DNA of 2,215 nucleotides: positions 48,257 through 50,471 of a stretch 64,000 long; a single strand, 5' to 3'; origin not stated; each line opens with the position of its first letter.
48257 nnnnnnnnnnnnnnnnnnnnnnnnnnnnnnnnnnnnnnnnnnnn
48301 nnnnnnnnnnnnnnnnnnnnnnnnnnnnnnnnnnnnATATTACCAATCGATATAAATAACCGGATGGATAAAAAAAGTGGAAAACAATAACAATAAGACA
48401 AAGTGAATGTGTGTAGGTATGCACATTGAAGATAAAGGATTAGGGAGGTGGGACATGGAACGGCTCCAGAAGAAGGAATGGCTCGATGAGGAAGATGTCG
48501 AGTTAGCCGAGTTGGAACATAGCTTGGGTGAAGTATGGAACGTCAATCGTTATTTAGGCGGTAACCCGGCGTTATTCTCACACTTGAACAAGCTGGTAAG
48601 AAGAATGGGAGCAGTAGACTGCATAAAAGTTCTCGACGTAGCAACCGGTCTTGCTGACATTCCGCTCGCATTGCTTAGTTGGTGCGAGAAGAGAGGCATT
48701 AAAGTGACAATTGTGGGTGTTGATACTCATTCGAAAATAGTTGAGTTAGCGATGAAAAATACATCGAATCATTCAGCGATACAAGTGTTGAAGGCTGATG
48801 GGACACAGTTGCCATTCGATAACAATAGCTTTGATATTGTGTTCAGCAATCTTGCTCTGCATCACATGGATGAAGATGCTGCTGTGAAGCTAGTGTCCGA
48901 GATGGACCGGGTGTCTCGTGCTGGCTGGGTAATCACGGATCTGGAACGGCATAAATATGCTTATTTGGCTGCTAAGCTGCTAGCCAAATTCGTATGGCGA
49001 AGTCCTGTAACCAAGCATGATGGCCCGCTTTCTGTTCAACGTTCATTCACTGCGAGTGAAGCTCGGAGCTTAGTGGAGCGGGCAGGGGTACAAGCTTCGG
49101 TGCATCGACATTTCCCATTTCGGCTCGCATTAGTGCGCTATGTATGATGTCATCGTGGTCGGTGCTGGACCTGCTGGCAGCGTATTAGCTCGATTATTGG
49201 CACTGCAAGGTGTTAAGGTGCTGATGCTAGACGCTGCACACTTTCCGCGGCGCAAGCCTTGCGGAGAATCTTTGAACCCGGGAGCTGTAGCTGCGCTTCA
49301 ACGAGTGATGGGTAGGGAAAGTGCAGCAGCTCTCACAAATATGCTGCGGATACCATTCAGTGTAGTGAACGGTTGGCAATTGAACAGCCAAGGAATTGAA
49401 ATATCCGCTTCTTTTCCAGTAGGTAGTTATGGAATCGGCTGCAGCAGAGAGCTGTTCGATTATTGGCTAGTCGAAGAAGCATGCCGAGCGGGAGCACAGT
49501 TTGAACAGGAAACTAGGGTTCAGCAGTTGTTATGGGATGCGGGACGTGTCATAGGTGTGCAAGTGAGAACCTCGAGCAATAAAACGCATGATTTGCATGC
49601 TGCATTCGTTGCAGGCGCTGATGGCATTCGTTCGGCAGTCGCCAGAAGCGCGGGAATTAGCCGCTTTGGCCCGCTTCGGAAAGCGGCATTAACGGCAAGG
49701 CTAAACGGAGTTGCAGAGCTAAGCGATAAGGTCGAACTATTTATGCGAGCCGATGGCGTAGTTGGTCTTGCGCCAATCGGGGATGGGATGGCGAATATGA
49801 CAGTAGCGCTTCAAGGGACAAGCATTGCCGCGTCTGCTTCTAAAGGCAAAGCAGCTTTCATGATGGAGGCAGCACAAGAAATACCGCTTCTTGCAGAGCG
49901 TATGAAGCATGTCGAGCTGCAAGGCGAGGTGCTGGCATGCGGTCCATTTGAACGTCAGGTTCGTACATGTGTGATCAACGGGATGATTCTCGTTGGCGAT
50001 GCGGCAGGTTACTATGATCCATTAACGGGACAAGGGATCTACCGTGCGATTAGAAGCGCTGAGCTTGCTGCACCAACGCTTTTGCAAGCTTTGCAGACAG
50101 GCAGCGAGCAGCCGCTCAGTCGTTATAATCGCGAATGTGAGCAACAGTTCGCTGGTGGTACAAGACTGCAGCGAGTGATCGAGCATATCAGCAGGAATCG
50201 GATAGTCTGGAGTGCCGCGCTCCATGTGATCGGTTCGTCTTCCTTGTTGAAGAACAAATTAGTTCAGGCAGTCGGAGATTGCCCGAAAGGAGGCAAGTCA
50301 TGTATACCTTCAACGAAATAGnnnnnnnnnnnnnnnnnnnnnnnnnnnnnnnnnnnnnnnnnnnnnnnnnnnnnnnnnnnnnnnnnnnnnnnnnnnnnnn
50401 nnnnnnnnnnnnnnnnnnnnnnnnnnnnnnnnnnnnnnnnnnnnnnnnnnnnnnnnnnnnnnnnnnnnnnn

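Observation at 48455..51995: Minimal ketosynthase-cyclase-oxidoreductase-methyltransferase operon lacking ACP and chain-length factor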

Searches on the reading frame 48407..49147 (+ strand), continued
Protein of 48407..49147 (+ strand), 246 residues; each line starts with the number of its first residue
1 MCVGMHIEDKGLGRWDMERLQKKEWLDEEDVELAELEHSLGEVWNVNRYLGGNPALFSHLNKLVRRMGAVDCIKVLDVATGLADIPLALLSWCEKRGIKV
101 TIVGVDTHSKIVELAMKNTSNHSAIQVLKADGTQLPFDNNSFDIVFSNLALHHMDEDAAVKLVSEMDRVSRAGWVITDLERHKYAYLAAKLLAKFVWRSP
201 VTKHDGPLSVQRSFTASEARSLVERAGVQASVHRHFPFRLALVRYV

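Call 57: search_protein_families(library=ncbifam, proteins=[P0190, P0200, L122:6001-6762:+, L120:6001-6738:+], max_evalue=0.001)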
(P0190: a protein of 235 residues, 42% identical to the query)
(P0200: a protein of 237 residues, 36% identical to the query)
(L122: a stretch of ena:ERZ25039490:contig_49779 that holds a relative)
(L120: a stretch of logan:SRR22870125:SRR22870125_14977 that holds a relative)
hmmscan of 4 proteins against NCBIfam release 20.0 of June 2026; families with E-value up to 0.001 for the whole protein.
P0190 (235 aa): 28 families (the best 25 are shown)
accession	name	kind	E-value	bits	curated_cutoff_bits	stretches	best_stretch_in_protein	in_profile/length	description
NF004851.0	PRK06202.1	equivalog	3.2e-46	157.7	243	1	6-230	9-228/237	hypothetical protein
TIGR01934.1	MenG_MenH_UbiE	subfamily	6.6e-16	58.3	158.35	1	49-188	30-164/223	ubiquinone/menaquinone biosynthesis methyltransferase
NF001244.0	PRK00216.1-5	equivalog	7.9e-13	48.2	216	1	52-165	42-155/236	bifunctional demethylmenaquinone methyltransferase/2-methoxy-6-polyprenyl-1,4-benzoquinol methylase UbiE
NF001243.0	PRK00216.1-4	equivalog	9.6e-13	48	235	1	51-169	40-155/237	demethylmenaquinone methyltransferase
NF001242.0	PRK00216.1-3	equivalog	3.2e-11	43.1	351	1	51-176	61-186/258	bifunctional demethylmenaquinone methyltransferase/2-methoxy-6-polyprenyl-1,4-benzoquinol methylase UbiE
NF001240.0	PRK00216.1-1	equivalog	3.2e-11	42.7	378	1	55-167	59-170/251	bifunctional demethylmenaquinone methyltransferase/2-methoxy-6-polyprenyl-1,4-benzoquinol methylase UbiE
NF052510.1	methyltran_MpqE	exception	8.7e-11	41.6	335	1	52-166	40-152/234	methyl-plastoquinone biosynthesis methyltransferase MpqE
NF001241.0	PRK00216.1-2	equivalog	1.1e-10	41.6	327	1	40-163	33-145/231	demethylmenaquinone methyltransferase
TIGR02752.1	MenG_heptapren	equivalog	1.1e-10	41.5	419.85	1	54-168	41-152/231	demethylmenaquinone methyltransferase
NF004452.0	PRK05785.1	equivalog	1.3e-09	37.9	207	1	49-179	43-161/228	hypothetical protein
NF041255.1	mycofact_MftM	equivalog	7.1e-09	35.4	200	1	84-163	161-239/289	mycofactocin oligosaccharide methyltransferase MftM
NF043040.1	corrin_prot_MT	hypoth_equivalog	1.6e-08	34.2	180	1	40-164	24-147/216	corrinoid protein-associated methyltransferase CpaM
TIGR02072.1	BioC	equivalog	2.8e-08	33.9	184.95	1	47-155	20-125/244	malonyl-ACP O-methyltransferase BioC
NF045667.1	MTase_DVU1556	equivalog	7.6e-08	32.1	155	1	59-160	23-114/213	DVU_1556 family methyltransferase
TIGR01983.1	UbiG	equivalog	7.8e-08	31.9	102.95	1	55-176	46-164/228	bifunctional 2-polyprenyl-6-hydroxyphenol methylase/3-demethylubiquinol 3-O-methyltransferase UbiG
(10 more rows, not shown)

P0200 (237 aa): 15 families
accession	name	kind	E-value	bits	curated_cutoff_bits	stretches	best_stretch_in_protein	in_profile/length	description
NF004851.0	PRK06202.1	equivalog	2.4e-42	145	243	1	11-232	11-228/237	hypothetical protein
TIGR02752.1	MenG_heptapren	equivalog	3.1e-10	40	419.85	1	45-171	34-153/231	demethylmenaquinone methyltransferase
TIGR01934.1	MenG_MenH_UbiE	subfamily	3.5e-10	39.6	158.35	1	52-190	31-164/223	ubiquinone/menaquinone biosynthesis methyltransferase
NF001243.0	PRK00216.1-4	equivalog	1.2e-09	37.9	235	1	54-171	41-155/237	demethylmenaquinone methyltransferase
NF001244.0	PRK00216.1-5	equivalog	4.6e-09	35.9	216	1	48-137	40-125/236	bifunctional demethylmenaquinone methyltransferase/2-methoxy-6-polyprenyl-1,4-benzoquinol methylase UbiE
NF045823.1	PthPhpthDimycoMt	equivalog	3.7e-08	32.8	300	1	57-170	63-171/256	phthiotriol/phenolphthiotriol dimycocerosates methyltransferase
NF045825.1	FAmtase_mtf2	equivalog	2e-07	30.5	400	1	55-170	53-163/248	fatty-acid O-methyltransferase Mtf2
TIGR02081.1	metW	equivalog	4.6e-07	29.6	189.5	1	63-162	16-105/194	methionine biosynthesis protein MetW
NF001242.0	PRK00216.1-3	equivalog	3.4e-06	26.6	351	1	59-167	69-175/258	bifunctional demethylmenaquinone methyltransferase/2-methoxy-6-polyprenyl-1,4-benzoquinol methylase UbiE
NF001240.0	PRK00216.1-1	equivalog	6.1e-06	25.5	378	1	61-170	64-171/251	bifunctional demethylmenaquinone methyltransferase/2-methoxy-6-polyprenyl-1,4-benzoquinol methylase UbiE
NF001241.0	PRK00216.1-2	equivalog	4.8e-05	23.1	327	1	59-166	50-146/231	demethylmenaquinone methyltransferase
TIGR01983.1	UbiG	equivalog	7.9e-05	22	102.95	1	48-178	37-164/228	bifunctional 2-polyprenyl-6-hydroxyphenol methylase/3-demethylubiquinol 3-O-methyltransferase UbiG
NF041255.1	mycofact_MftM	equivalog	0.00011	21.6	200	1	91-161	164-235/289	mycofactocin oligosaccharide methyltransferase MftM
NF047649.1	MTase_UXPK_star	exception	0.00015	20.9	460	1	64-162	81-176/283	methyltransferase/UXPK-star double selenoprotein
NF052510.1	methyltran_MpqE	exception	0.00027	20.4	335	1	58-162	44-146/234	methyl-plastoquinone biosynthesis methyltransferase MpqE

L122:6001-6762:+ (253 aa): 3 families
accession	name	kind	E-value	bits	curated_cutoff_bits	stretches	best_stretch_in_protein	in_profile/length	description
NF004851.0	PRK06202.1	equivalog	2.4e-38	131.9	243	2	145-251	129-231/237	hypothetical protein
NF045667.1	MTase_DVU1556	equivalog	3.1e-05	23.5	155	1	120-231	59-159/213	DVU_1556 family methyltransferase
NF011527.0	PRK14968.1-1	equivalog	0.00014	21.6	242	1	57-150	37-98/192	putative methyltransferase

L120:6001-6738:+ (245 aa): 13 families
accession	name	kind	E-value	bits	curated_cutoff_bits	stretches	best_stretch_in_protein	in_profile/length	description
NF004851.0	PRK06202.1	equivalog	1.6e-43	148.8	243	1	3-233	10-233/237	hypothetical protein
TIGR01934.1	MenG_MenH_UbiE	subfamily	1.3e-10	41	158.35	1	55-156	40-136/223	ubiquinone/menaquinone biosynthesis methyltransferase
NF001244.0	PRK00216.1-5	equivalog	4.5e-10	39.2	216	1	55-156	49-148/236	bifunctional demethylmenaquinone methyltransferase/2-methoxy-6-polyprenyl-1,4-benzoquinol methylase UbiE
NF045667.1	MTase_DVU1556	equivalog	6.1e-09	35.6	155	1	36-219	7-167/213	DVU_1556 family methyltransferase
NF001243.0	PRK00216.1-4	equivalog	6.3e-09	35.5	235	1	57-170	50-160/237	demethylmenaquinone methyltransferase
TIGR02752.1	MenG_heptapren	equivalog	7.4e-09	35.5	419.85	1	57-172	48-160/231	demethylmenaquinone methyltransferase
NF001240.0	PRK00216.1-1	equivalog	5.8e-07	28.8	378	1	56-156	65-163/251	bifunctional demethylmenaquinone methyltransferase/2-methoxy-6-polyprenyl-1,4-benzoquinol methylase UbiE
NF001241.0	PRK00216.1-2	equivalog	3.5e-06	26.8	327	1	40-162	38-150/231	demethylmenaquinone methyltransferase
NF052510.1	methyltran_MpqE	exception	3.9e-06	26.4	335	1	56-156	48-146/234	methyl-plastoquinone biosynthesis methyltransferase MpqE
NF001242.0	PRK00216.1-3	equivalog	5.1e-06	26.1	351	1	51-155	67-176/258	bifunctional demethylmenaquinone methyltransferase/2-methoxy-6-polyprenyl-1,4-benzoquinol methylase UbiE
TIGR02072.1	BioC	equivalog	6.4e-05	22.9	184.95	1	42-153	21-124/244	malonyl-ACP O-methyltransferase BioC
NF047649.1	MTase_UXPK_star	exception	0.00028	20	460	1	50-152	74-172/283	methyltransferase/UXPK-star double selenoprotein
NF004452.0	PRK05785.1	equivalog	0.00057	19.4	207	1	54-158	51-143/228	hypothetical protein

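Call 85: search_solved_structures(query=window:48455-49147:+, max_evalue=0.00001)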
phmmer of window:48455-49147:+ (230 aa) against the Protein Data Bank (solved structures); distinct sequences matched with E-value up to 0.00001: 1.
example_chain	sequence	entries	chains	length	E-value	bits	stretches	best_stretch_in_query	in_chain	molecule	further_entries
6uak_A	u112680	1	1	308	1.1e-06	31.5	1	44-163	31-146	SAM dependent methyltransferase LahSB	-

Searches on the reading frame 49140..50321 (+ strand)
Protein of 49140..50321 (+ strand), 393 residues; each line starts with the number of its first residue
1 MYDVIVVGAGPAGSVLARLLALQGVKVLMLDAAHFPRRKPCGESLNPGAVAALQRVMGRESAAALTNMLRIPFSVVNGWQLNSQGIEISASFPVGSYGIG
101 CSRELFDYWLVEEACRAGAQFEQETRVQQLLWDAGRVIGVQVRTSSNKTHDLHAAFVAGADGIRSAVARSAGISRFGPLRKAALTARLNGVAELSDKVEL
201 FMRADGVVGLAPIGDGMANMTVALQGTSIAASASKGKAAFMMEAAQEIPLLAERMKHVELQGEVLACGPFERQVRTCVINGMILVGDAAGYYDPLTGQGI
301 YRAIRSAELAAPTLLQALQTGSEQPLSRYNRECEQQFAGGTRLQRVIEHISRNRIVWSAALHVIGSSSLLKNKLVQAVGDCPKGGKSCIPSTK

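Call 4: search_protein_families(library=pfam, proteins=[window:49140-50321:+], max_evalue=0.01)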
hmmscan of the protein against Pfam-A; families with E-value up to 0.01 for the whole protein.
window:49140-50321:+ (393 aa): 10 families
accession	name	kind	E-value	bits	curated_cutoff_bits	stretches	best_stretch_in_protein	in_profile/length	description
PF01494.25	FAD_binding_3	-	2.4e-31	109.7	22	1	2-335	2-340/349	FAD binding domain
PF01266.30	DAO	-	3e-08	34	27.9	1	3-36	1-34/353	FAD dependent oxidoreductase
PF04820.20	Trp_halogenase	-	7.7e-08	32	21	1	3-158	1-155/458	Tryptophan halogenase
PF13450.12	NAD_binding_8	-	1.6e-06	28.7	21.9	1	6-34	1-29/68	NAD(P)-binding Rossmann-like domain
PF05834.18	Lycopene_cycl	-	7.1e-05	22.5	23.4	1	3-34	1-34/380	Lycopene cyclase protein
PF07992.20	Pyr_redox_2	-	9e-05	22.5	26.1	1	2-44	1-44/291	Pyridine nucleotide-disulphide oxidoreductase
PF03486.20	HI0933_like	-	0.00018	21.5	50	1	3-39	2-38/244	HI0933-like protein Rossmann domain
PF00890.30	FAD_binding_2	-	0.00018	21.3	20.4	0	3-33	1-31/414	FAD binding domain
PF01946.23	Thi4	-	0.0037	17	26.2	1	3-32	19-49/235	Thi4 family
PF01134.28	GIDA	-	0.0061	16.1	22.1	0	3-32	1-29/391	Glucose inhibited division protein A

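Call 5: search_protein_families(library=ncbifam, proteins=[window:49140-50321:+], max_evalue=0.001)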
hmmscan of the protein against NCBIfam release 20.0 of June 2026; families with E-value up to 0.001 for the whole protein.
window:49140-50321:+ (393 aa): 73 families (the best 25 are shown)
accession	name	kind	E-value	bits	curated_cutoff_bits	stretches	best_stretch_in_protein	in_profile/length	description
TIGR02032.1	GG-red-SF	subfamily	6.2e-42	144.3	158.8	1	2-312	1-295/297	geranylgeranyl reductase family protein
NF049967.1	QhpG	equivalog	4.7e-34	118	240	1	4-337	1-311/423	flavin-dependent monooxygenase QhpG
TIGR02023.1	BchP-ChlP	subfamily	1.3e-27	96.8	343.3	1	2-338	1-322/388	geranylgeranyl diphosphate reductase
NF041080.1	DGGGPL_reductase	equivalog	3.5e-26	92.1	580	2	2-168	2-160/447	digeranylgeranylglycerophospholipid reductase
NF033113.0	halo_ClmS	equivalog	8.1e-22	77.4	900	1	3-321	4-328/570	chloramphenicol-biosynthetic FADH2-dependent halogenase CmlS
NF045655.1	MkRedMenJ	equivalog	3.4e-20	72.3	700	1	3-317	6-317/406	menaquinone reductase MenJ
NF038171.1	maturase_LodB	equivalog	3.7e-20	72.3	400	1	3-343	1-340/361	lysine-epsilon-oxidase maturase LodB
TIGR01988.1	Ubi-OHases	subfamily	4.3e-20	71.9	224.65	1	3-376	1-383/387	ubiquinone biosynthesis hydroxylase, UbiH/UbiF/VisC/COQ6 family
NF004835.0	PRK06185.1-4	equivalog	1.7e-19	69.9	601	1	3-325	12-333/411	FAD-dependent oxidoreductase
NF041160.1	DGGPL_Thplmales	equivalog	2.2e-19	69.6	780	1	2-337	4-335/396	digeranylgeranylglycerophospholipid reductase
NF004834.1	PRK06185.1-3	subfamily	1.3e-18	67.1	500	2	120-356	126-359/420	FAD-dependent oxidoreductase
NF004833.1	PRK06185.1-1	subfamily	1.2e-17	63.8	488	1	4-331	5-334/403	FAD-dependent oxidoreductase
NF004780.0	PRK06126.1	subfamily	4e-16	58.4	445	2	87-307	110-331/552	hypothetical protein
NF007450.0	PRK10015.1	subfamily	1.1e-15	57.3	466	1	2-173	6-172/429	FAD-dependent oxidoreductase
NF041385.1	Dggglyphlred_Halo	equivalog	2.2e-15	56.1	700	2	106-176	97-163/405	digeranylgeranylglycerophospholipid reductase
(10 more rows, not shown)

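Call 84: search_solved_structures(query=window:49140-50321:+, max_evalue=1e-8)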
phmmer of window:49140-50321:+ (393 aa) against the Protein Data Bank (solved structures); distinct sequences matched with E-value up to 1e-8: 25.
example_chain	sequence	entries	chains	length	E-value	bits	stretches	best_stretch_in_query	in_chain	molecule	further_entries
3oz2_A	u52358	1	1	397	2.2e-20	76.6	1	2-337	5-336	Digeranylgeranylglycerophospholipid reductase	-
3e1t_A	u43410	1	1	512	2.8e-20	76.2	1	2-320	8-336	Halogenase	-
3i3l_A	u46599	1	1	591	3.5e-16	62.8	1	4-332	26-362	Alkylhalidase CmlS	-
8zop_A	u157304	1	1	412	9.1e-14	54.8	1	2-319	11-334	Halogenase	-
7koe_C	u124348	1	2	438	2.3e-13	53.5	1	2-176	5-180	Electron transfer flavoprotein-quinone oxidoreductase FixC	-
5vqb_A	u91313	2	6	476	1.1e-12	51.2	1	1-307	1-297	Rifampin monooxygenase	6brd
5buk_A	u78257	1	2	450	2.6e-12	50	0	2-54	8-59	FADH2-dependent halogenase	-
7fco_A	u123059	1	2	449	4.5e-12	49.2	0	100-323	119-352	ChlB4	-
2qa1_A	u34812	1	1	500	4.8e-12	49.2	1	4-332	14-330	Polyketide oxygenase PgaE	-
4icy_A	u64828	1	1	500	5.8e-12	48.9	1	4-332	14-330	Polyketide oxygenase PgaE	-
2qa2_A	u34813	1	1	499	8.1e-11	45.1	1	3-307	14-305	Polyketide oxygenase CabE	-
7vwp_D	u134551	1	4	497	2.1e-10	43.8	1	3-307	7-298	FlsO1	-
3nix_A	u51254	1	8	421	2.5e-10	43.5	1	2-317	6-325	Flavoprotein/dehydrogenase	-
5dbj_E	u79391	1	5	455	2.6e-10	43.5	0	2-56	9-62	FADH2-dependent halogenase PltA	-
8r1r_A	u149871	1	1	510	4.1e-10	42.8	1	4-234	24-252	Short-chain dehydrogenase/reductase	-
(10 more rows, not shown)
